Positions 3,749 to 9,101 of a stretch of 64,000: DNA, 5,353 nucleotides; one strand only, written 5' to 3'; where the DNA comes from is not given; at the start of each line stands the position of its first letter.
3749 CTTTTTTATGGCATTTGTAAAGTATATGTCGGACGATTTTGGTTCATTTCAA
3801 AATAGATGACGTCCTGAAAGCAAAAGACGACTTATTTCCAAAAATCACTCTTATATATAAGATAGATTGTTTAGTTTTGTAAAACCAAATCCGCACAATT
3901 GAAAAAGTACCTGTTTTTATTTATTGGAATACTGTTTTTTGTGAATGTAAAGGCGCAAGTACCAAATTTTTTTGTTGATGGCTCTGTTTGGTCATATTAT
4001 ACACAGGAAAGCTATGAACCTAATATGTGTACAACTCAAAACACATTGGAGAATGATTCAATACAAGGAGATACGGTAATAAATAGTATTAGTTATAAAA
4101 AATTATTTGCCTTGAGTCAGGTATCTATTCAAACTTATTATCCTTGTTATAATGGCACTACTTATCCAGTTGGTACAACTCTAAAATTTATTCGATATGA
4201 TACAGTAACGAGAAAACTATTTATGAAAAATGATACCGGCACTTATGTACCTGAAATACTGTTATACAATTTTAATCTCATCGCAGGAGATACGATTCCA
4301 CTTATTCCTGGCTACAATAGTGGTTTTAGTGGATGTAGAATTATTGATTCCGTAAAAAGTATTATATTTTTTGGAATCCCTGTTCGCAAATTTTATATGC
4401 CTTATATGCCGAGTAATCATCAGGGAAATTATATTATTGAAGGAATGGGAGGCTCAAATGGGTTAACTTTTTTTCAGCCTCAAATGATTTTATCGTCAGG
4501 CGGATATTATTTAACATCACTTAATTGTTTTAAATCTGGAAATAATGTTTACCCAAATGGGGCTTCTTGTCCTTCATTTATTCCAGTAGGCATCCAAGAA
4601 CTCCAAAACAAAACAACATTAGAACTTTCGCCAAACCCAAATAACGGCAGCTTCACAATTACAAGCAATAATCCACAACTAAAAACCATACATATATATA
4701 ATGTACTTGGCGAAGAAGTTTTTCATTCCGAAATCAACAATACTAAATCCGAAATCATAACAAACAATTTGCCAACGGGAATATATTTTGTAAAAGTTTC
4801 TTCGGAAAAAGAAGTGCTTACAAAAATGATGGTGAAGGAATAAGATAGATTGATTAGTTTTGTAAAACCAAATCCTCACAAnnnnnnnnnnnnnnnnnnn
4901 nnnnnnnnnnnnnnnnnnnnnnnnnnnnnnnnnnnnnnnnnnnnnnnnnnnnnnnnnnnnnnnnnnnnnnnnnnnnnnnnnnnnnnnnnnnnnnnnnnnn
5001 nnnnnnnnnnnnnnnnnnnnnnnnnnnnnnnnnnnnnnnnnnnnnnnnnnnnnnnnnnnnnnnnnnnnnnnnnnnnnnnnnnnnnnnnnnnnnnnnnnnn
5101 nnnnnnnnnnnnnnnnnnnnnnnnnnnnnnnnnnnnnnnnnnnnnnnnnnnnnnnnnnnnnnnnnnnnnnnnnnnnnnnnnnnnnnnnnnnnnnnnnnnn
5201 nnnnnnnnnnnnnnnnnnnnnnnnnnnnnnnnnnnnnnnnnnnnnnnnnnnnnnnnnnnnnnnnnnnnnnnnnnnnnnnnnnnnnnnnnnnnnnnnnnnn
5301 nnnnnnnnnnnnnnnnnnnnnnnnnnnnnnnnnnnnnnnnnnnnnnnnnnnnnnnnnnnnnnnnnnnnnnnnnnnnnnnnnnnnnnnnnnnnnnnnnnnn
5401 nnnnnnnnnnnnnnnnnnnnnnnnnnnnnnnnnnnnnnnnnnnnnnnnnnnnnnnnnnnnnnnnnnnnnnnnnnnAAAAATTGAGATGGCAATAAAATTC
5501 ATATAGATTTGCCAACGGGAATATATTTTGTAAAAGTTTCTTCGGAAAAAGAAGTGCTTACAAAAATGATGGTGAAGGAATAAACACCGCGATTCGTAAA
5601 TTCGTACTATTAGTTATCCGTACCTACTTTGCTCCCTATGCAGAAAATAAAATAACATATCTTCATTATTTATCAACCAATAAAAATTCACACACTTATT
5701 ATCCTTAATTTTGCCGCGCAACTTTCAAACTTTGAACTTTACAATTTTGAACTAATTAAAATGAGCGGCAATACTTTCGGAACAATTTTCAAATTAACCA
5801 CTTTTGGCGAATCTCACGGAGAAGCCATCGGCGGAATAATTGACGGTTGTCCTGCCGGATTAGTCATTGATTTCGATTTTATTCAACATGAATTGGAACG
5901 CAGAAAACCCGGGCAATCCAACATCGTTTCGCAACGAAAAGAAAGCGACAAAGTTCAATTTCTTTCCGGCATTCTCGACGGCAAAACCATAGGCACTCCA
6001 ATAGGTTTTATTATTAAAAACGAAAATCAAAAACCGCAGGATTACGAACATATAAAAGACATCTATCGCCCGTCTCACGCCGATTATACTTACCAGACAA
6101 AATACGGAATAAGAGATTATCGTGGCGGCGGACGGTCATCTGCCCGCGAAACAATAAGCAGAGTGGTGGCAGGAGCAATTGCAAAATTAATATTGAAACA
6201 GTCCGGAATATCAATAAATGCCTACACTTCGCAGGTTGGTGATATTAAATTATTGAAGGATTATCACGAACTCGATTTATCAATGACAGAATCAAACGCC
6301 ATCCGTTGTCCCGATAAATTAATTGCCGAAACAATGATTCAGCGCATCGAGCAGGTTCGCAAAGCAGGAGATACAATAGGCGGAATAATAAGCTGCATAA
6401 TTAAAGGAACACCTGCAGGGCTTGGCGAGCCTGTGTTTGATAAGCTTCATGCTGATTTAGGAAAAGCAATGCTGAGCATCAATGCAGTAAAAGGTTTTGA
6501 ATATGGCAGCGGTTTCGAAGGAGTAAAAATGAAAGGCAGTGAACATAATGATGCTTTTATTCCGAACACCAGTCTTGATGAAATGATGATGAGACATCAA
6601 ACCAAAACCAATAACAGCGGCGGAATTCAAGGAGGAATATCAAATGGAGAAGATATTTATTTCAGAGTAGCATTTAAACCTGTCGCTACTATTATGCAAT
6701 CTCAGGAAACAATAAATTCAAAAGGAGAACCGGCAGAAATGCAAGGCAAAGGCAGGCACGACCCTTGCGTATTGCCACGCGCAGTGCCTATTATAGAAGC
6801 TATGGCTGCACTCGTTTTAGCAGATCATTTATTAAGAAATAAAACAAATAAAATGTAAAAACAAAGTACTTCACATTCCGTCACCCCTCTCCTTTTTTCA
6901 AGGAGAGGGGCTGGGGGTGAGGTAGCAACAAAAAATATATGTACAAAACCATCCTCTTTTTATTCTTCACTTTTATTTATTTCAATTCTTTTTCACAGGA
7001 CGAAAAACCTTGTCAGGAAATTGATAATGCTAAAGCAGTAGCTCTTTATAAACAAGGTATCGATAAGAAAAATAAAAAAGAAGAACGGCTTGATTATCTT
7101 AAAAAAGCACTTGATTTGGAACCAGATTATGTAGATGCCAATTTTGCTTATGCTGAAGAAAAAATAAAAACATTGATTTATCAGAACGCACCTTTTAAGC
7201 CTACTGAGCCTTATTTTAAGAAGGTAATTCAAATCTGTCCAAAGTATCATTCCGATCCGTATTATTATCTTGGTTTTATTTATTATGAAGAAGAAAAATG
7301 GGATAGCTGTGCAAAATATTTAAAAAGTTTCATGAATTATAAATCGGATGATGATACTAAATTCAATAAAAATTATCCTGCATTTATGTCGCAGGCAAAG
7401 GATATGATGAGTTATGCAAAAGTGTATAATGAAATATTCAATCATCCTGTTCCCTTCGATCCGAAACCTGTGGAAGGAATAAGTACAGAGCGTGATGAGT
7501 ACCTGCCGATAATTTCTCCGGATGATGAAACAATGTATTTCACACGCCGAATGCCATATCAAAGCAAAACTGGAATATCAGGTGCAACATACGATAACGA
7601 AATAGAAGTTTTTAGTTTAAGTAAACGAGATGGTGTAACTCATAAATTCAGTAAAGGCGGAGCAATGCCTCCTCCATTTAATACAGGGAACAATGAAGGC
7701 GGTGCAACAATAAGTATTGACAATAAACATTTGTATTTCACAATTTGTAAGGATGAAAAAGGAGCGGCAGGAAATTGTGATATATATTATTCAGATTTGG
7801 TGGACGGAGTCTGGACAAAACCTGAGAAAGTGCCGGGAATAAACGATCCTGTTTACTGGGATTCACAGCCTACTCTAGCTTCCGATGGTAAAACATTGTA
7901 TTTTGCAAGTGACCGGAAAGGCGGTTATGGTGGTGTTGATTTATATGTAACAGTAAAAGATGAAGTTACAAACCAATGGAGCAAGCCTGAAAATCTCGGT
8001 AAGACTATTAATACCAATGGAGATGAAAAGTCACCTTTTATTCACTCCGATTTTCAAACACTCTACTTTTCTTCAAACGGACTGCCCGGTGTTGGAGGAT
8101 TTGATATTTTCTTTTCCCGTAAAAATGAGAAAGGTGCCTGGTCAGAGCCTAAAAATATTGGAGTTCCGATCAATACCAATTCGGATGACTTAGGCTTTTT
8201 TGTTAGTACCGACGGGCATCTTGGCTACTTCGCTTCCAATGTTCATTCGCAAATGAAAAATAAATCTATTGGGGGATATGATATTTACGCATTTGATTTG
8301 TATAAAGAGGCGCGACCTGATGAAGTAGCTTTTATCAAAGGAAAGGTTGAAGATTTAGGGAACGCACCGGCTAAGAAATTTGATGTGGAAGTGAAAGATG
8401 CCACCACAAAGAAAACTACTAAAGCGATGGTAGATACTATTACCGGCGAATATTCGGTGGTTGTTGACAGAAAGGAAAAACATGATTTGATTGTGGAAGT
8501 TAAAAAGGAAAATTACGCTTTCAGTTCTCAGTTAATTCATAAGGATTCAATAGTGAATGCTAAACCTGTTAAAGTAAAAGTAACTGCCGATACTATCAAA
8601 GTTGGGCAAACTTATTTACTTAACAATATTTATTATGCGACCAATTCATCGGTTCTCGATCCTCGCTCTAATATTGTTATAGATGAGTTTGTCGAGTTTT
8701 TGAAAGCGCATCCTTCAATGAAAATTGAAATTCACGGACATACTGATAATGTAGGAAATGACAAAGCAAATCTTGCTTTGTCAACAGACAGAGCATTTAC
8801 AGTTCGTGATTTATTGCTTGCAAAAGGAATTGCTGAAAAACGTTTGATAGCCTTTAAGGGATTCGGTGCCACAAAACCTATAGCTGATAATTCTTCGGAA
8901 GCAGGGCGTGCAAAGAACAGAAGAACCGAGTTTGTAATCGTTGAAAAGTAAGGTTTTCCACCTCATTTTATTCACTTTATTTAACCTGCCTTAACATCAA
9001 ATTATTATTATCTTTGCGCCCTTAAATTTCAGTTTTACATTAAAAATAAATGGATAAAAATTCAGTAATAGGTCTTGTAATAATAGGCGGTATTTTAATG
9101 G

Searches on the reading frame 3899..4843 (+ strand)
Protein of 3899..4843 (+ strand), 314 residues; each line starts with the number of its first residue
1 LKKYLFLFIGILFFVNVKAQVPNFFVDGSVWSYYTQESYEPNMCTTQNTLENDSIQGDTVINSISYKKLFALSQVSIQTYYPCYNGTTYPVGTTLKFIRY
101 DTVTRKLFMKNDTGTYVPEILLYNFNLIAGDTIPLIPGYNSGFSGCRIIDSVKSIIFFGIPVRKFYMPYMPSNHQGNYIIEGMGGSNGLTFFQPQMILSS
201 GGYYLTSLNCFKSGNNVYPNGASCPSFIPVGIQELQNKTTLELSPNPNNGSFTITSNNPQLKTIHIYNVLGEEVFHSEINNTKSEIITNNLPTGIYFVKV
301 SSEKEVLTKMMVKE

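Call 7: search_protein_families(library=pfam, proteins=[window:3899-4843:+], max_evalue=0.01)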
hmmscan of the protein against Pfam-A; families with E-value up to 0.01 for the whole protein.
window:3899-4843:+ (314 aa): 2 families
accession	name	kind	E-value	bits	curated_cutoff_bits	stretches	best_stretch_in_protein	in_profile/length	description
PF18962.6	Por_Secre_tail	-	4.5e-14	52.9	27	1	245-312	3-75/75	Secretion system C-terminal sorting domain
PF13585.12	CHU_C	-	9e-05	23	27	1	243-302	7-72/86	CHU_C Type IX secretion signal domain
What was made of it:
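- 3899..4843 (+): T9SS-cargo gene (Por_Secre_tail C-terminal domain). The TTG start gives the signal peptide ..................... Pfam (call 7).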

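Call 8: find_encoding_contigs(protein=window:3899-4843:+, flank=6000, max_places=10)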
Protein window:3899-4843:+ (314 aa): no gene with exactly this product is on record in the collection.

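Call 35: find_encoding_contigs(protein=window:3941-4840:+, flank=3000, max_places=10)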
Protein seq(300 aa) (300 aa): 10 contigs read that carry it; 6 places shown.
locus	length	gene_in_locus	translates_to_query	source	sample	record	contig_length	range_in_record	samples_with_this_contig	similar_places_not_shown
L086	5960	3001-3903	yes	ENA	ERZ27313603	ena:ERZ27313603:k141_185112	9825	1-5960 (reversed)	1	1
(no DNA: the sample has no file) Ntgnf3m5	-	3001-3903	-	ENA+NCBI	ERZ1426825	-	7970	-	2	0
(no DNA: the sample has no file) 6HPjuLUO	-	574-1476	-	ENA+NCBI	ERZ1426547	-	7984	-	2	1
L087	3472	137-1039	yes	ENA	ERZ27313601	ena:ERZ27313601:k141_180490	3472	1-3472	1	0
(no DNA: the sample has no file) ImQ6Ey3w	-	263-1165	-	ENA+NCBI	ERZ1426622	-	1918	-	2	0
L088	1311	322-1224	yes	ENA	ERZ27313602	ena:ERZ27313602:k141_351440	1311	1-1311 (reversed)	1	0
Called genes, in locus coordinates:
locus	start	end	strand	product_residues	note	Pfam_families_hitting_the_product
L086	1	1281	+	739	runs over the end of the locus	PF13328:HD_4, PF01966:HD, PF04607:RelA_SpoT, PF02824:TGS, PF19296:RelA_AH (weak), PF28438:RelA_RIS, PF13291:ACT_4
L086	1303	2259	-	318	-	-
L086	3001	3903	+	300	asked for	PF18962:Por_Secre_tail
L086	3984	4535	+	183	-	-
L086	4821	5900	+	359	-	PF01264:Chorismate_synt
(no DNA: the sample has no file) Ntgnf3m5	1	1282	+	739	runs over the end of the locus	PF13328:HD_4, PF01966:HD, PF04607:RelA_SpoT, PF02824:TGS, PF19296:RelA_AH (weak), PF28438:RelA_RIS, PF13291:ACT_4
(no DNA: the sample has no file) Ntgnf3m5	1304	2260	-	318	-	-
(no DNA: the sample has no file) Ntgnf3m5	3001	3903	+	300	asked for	PF18962:Por_Secre_tail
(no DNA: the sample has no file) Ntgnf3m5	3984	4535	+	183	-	-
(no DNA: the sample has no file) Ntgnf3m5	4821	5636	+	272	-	?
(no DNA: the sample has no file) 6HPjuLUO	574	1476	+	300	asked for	PF18962:Por_Secre_tail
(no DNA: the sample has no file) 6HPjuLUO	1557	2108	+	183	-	-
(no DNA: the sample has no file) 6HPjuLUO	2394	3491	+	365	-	PF01264:Chorismate_synt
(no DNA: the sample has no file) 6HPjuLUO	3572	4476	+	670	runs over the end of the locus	PF07676:PD40 (weak), PF00691:OmpA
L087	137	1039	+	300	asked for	PF18962:Por_Secre_tail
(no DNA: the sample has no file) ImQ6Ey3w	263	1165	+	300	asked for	PF18962:Por_Secre_tail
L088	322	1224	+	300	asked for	PF18962:Por_Secre_tail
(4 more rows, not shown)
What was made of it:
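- Checked: The gene-to-gene spacing is the same in two further assemblies from other samples (call 35).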

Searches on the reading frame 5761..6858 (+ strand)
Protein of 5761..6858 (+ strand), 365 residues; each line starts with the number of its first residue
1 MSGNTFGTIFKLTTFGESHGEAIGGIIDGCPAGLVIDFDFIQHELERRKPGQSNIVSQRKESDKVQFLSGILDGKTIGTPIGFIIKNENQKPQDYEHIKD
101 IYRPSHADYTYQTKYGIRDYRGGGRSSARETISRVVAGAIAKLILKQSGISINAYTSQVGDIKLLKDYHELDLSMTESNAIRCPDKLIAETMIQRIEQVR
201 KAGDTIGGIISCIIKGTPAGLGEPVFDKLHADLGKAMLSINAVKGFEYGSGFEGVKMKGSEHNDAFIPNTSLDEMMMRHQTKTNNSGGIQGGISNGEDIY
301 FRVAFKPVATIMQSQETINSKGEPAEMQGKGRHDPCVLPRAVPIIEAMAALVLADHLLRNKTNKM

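Call 7: search_protein_families(library=pfam, proteins=[window:5761-6858:+], max_evalue=0.01)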
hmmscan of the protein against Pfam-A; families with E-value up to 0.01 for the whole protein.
window:5761-6858:+ (365 aa): 1 family
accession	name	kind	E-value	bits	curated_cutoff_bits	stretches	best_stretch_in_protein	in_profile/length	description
PF01264.26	Chorismate_synt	-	8.5e-146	485.2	27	1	10-358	1-327/327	Chorismate synthase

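Call 10: find_encoding_contigs(protein=window:5761-6858:+, flank=8000, max_places=10)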
Protein window:5761-6858:+ (365 aa): 17 contigs read that carry it; 10 places shown.
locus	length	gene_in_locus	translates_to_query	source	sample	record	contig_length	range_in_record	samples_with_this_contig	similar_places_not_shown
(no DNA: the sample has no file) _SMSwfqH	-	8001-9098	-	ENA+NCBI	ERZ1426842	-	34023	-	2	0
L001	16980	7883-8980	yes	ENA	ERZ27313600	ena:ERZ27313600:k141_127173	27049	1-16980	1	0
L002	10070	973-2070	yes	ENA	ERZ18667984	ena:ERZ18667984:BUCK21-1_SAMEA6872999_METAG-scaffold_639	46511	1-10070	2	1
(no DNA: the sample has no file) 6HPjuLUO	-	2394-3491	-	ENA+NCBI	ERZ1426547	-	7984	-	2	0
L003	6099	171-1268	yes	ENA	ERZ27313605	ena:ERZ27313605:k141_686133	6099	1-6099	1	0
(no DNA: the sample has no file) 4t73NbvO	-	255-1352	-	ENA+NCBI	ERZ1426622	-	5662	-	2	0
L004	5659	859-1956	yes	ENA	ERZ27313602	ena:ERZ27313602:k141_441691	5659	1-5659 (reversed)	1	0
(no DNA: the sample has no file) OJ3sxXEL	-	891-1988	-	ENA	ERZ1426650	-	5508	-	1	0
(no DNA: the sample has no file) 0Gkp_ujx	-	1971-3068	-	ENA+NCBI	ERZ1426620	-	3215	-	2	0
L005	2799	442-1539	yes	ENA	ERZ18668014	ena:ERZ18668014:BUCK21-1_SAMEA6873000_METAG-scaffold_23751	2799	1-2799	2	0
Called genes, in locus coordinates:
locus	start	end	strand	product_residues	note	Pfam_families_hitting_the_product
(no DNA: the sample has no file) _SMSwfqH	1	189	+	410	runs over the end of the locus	PF13439:Glyco_transf_4, PF00534:Glycos_transf_1, PF13692:Glyco_trans_1_4 (weak)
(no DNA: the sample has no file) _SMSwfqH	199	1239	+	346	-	PF01073:3Beta_HSD, PF01370:Epimerase, PF02719:Polysacc_synt_2, PF04321:RmlD_sub_bind (weak), PF07993:NAD_binding_4 (weak), PF08659:KR (weak), PF16363:GDP_Man_Dehyd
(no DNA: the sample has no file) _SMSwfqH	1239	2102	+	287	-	PF05219:DREV (weak), PF02353:CMAS (weak), PF13489:Methyltransf_23, PF07021:MetW, PF13847:Methyltransf_31, PF08241:Methyltransf_11, PF08242:Methyltransf_12, PF13649:Methyltransf_25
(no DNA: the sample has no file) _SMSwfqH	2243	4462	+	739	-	PF13328:HD_4, PF01966:HD, PF04607:RelA_SpoT, PF02824:TGS, PF19296:RelA_AH (weak), PF28438:RelA_RIS, PF13291:ACT_4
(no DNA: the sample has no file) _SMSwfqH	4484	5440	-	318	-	-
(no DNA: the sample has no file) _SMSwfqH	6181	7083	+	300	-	PF18962:Por_Secre_tail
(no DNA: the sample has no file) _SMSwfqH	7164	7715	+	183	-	-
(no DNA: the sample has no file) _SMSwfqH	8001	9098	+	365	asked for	PF01264:Chorismate_synt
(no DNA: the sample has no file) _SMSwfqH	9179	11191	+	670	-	PF07676:PD40 (weak), PF00691:OmpA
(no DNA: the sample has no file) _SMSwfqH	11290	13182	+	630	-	PF14849:YidC_periplas, PF02096:60KD_IMP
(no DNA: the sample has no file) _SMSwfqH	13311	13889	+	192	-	PF01725:Ham1p_like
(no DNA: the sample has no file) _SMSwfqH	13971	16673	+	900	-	PF01820:Dala_Dala_lig_N, PF02222:ATP-grasp (faint), PF07478:Dala_Dala_lig_C, PF13535:ATP-grasp_4 (faint), PF07478:Dala_Dala_lig_C, PF01820:Dala_Dala_lig_N, PF07478:Dala_Dala_lig_C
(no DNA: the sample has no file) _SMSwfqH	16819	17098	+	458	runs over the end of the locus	PF00291:PALP, PF00571:CBS (weak)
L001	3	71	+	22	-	?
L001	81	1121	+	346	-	PF01073:3Beta_HSD, PF01370:Epimerase, PF02719:Polysacc_synt_2, PF04321:RmlD_sub_bind, PF07993:NAD_binding_4 (weak), PF08659:KR (weak), PF16363:GDP_Man_Dehyd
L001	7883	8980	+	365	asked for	PF01264:Chorismate_synt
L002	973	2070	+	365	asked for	PF01264:Chorismate_synt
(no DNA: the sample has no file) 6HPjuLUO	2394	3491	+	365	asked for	PF01264:Chorismate_synt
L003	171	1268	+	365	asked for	PF01264:Chorismate_synt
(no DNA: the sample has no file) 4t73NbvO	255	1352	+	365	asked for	PF01264:Chorismate_synt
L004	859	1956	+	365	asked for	PF01264:Chorismate_synt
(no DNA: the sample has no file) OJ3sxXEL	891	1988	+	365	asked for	PF01264:Chorismate_synt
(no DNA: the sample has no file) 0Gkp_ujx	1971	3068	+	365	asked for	PF01264:Chorismate_synt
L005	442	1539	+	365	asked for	PF01264:Chorismate_synt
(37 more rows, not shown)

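Call 87: list_cluster_members(proteins=[L097:8119-9096:-, L097:6680-8122:-, P0015, window:5761-6858:+, P0019])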
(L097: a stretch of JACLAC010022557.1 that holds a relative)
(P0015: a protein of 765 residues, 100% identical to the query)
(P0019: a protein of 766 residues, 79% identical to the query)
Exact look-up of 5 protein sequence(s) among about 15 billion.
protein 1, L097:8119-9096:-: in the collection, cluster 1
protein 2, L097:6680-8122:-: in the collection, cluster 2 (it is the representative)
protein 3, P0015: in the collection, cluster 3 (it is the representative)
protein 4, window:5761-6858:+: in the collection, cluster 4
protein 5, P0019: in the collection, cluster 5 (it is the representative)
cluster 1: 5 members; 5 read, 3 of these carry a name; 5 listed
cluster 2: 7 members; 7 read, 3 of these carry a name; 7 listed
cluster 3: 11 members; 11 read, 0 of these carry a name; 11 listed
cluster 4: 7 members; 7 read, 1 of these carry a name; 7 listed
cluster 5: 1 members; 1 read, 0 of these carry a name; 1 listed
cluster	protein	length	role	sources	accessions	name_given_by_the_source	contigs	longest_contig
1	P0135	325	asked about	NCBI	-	-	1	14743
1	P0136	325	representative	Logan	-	-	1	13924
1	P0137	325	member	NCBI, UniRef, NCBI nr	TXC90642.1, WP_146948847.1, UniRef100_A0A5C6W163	sugar ABC transporter substrate-binding protein [Metabacillus litoralis] | Sugar ABC transporter substrate-binding protein n=1 Tax=Metabacillus litoralis ... | substrate-binding domain-containing protein [Metabacillus litoralis]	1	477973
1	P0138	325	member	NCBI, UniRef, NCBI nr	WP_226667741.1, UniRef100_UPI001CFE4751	sugar ABC transporter substrate-binding protein [Metabacillus litoralis] | sugar ABC transporter substrate-binding protein n=1 Tax=Metabacillus litoralis ... | substrate-binding domain-containing protein [Metabacillus litoralis]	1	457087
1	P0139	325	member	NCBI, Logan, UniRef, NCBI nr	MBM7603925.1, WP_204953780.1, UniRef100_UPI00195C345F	ribose transport system substrate-binding protein [Metabacillus crassostreae] | sugar ABC transporter substrate-binding protein n=1 Tax=Metabacillus crassostreae ... | substrate-binding domain-containing protein [Metabacillus crassostreae]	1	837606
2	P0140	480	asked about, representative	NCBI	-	-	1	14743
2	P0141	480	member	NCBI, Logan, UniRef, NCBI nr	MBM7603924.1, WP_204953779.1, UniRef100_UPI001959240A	sensor histidine kinase YesM [Metabacillus crassostreae] | sensor histidine kinase n=1 Tax=Metabacillus crassostreae TaxID=929098 RepID=UPI001959240A | histidine kinase [Metabacillus crassostreae]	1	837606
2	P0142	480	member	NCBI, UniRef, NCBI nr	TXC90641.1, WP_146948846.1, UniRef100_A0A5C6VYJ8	HAMP domain-containing protein [Metabacillus litoralis] | histidine kinase n=1 Tax=Metabacillus litoralis TaxID=152268 RepID=A0A5C6VYJ8_9BACI | histidine kinase [Metabacillus litoralis]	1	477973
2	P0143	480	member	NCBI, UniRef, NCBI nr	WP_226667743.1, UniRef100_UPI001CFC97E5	sensor histidine kinase [Metabacillus litoralis] | sensor histidine kinase n=1 Tax=Metabacillus litoralis TaxID=152268 RepID=UPI001CFC97E5 | histidine kinase [Metabacillus litoralis]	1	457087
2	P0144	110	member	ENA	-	-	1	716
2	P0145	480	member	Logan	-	-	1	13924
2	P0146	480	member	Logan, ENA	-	-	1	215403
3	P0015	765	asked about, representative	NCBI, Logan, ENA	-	-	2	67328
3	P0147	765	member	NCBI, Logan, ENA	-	-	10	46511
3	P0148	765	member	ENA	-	-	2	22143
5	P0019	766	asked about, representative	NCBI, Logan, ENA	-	-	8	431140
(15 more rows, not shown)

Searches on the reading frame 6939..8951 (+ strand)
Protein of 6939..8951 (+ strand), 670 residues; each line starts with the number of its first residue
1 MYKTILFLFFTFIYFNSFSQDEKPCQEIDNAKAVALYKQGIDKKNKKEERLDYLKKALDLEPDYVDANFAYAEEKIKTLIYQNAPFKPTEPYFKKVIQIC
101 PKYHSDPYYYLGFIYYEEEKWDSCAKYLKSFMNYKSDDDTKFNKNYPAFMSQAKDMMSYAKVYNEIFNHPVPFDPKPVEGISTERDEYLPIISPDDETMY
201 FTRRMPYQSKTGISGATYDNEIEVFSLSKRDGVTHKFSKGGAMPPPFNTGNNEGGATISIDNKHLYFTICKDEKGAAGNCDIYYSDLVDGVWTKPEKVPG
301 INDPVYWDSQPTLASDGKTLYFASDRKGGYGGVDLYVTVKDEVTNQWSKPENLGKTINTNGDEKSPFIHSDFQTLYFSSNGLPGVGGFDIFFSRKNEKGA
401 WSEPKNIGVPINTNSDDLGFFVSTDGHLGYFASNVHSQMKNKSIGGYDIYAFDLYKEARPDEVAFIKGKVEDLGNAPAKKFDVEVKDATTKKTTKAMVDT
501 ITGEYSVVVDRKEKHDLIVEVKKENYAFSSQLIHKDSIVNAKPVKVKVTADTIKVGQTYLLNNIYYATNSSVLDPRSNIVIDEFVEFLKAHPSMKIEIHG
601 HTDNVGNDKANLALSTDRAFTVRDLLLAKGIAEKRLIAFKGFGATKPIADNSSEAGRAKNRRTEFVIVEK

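Call 7: search_protein_families(library=pfam, proteins=[window:6939-8951:+], max_evalue=0.01)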
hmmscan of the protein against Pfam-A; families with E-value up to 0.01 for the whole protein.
window:6939-8951:+ (670 aa): 3 families
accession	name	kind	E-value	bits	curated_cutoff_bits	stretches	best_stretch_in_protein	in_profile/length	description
PF00691.25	OmpA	-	4.1e-22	78.8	27.2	1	565-661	1-98/98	OmpA family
PF07676.18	PD40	-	1.1e-19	70.2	20.9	2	307-337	10-38/38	WD40-like Beta Propeller Repeat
PF13431.12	TPR_17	-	0.00024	21.6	24.4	0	92-122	1-30/34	Tetratricopeptide repeat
